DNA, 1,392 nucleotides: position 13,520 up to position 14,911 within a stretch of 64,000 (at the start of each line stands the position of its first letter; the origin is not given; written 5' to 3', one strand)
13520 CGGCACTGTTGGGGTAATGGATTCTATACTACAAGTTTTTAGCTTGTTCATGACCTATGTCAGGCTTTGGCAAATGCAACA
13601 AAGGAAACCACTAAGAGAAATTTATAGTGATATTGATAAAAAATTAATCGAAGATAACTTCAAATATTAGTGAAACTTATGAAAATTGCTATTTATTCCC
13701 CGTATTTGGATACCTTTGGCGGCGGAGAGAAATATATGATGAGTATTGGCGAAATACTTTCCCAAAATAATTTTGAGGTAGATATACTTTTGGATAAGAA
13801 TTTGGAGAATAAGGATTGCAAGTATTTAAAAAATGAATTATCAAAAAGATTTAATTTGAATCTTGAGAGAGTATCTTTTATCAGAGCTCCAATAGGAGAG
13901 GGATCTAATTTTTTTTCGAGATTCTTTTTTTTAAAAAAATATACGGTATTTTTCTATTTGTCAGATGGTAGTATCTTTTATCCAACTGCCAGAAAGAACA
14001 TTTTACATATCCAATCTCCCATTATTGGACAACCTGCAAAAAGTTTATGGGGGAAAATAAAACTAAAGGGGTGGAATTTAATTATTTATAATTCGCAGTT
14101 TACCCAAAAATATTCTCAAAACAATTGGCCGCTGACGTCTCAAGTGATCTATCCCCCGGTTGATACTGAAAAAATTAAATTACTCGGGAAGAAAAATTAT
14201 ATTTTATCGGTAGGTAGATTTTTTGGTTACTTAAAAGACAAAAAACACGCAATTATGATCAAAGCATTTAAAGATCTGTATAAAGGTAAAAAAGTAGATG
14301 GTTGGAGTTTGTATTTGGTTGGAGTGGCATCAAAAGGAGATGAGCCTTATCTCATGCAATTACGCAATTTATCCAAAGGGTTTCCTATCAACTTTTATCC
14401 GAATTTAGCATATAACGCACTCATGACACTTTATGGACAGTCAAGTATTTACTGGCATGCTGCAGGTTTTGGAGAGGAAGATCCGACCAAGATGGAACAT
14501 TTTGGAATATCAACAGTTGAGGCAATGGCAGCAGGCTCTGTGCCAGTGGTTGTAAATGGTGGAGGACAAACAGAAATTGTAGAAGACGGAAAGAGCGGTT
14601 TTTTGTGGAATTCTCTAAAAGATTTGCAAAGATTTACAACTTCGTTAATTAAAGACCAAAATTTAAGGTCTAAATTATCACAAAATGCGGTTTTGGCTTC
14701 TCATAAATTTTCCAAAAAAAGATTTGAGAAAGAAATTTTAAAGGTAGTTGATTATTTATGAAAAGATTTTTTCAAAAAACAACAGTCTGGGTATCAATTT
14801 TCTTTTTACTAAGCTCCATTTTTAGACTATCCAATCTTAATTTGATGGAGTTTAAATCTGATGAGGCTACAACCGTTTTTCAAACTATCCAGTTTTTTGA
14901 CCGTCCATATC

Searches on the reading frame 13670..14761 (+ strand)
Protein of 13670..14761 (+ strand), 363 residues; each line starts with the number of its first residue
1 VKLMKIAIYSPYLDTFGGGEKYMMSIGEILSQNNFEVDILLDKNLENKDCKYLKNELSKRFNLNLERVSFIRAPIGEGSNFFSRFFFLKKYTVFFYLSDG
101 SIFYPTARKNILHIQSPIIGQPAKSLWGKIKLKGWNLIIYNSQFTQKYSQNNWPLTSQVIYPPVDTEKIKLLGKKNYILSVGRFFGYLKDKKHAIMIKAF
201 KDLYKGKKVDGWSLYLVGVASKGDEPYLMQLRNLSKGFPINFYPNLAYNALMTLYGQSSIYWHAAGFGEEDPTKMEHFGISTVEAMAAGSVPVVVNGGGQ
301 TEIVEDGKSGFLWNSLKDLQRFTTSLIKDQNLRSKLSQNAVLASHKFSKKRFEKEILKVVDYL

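Call 21: search_protein_families(library=pfam, proteins=[window:13670-14761:+], max_evalue=0.01)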
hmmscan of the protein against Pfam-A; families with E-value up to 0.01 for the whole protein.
window:13670-14761:+ (363 aa): 4 families
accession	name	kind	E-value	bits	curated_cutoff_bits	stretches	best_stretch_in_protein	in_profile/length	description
PF00534.26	Glycos_transf_1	-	4.8e-23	82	26.4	1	168-340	8-169/172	Glycosyl transferases group 1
PF13692.12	Glyco_trans_1_4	-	2.1e-12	47.9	27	1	176-319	2-132/142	Glycosyl transferases group 1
PF13439.12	Glyco_transf_4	-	0.0025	18.3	28.5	0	126-168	126-170/170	Glycosyltransferase Family 4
PF20706.3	GT4-conflict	-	0.0088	15.5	26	0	272-297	288-312/385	Family 4 Glycosyltransferase in conflict systems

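Call 59: search_protein_families(library=ncbifam, proteins=[window:13670-14761:+], max_evalue=0.01)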
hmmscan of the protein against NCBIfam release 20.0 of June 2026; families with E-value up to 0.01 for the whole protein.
window:13670-14761:+ (363 aa): 20 families
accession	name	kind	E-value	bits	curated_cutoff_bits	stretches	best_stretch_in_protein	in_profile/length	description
TIGR03999.1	thiol_BshA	equivalog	4.1e-10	39.1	273.7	1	273-352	280-362/375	N-acetyl-alpha-D-glucosaminyl L-malate synthase BshA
NF038229.1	Glyco4_Geo_Pelo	equivalog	1.2e-07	31.1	400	1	281-355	253-328/338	GPMC system family 4 glycosyltransferase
TIGR03449.1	mycothiol_MshA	equivalog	1.2e-07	30.9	462.5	1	195-357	237-397/406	D-inositol-3-phosphate glycosyltransferase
NF041876.1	EPS_EpsE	equivalog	4.1e-06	26.3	400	1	275-340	305-372/389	exopolysaccharide biosynthesis GT4 family glycosyltransferase EpsE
NF049988.1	MGlcDAGSynMgs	equivalog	1.6e-05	24.4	400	1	275-359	299-383/398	alpha-monoglucosyldiacylglycerol synthase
TIGR02470.1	sucr_synth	equivalog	8.2e-05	20.9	810.4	1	272-316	650-694/784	sucrose synthase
TIGR02472.1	sucr_P_syn_N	equivalog_domain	0.00013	20.9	576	1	272-348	347-426/439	sucrose-phosphate synthase, putative, glycosyltransferase domain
NF001901.0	PRK00654.1-5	equivalog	0.00018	20.1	649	1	272-322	397-446/502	glycogen synthase GlgA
NF001900.0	PRK00654.1-3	equivalog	0.00022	19.8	509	1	220-305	308-387/481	glycogen synthase GlgA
TIGR02149.1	glgA_Coryne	subfamily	0.00026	20.2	302.4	1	259-326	279-345/391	glycogen synthase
TIGR02095.1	glgA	subfamily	0.00051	18.8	328.45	1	272-338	375-437/477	glycogen/starch synthase, ADP-glucose type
NF007396.0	PRK09922.1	equivalog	0.00067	18.6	385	0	4-131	3-127/361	lipopolysaccharide 1,6-galactosyltransferase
TIGR04063.1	stp3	hypoth_equivalog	0.00085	18.3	442.05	1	283-340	312-371/397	TIGR04063 family PEP-CTERM/XrtA system glycosyltransferase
TIGR03088.1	stp2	hypoth_equivalog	0.0011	18.1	409.05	1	279-353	286-363/374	TIGR03088 family PEP-CTERM/XrtA system glycosyltransferase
NF038295.1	EPS_HpsP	equivalog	0.0017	17.4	550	1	272-359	294-383/388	hormogonium polysaccharide biosynthesis glycosyltransferase HpsP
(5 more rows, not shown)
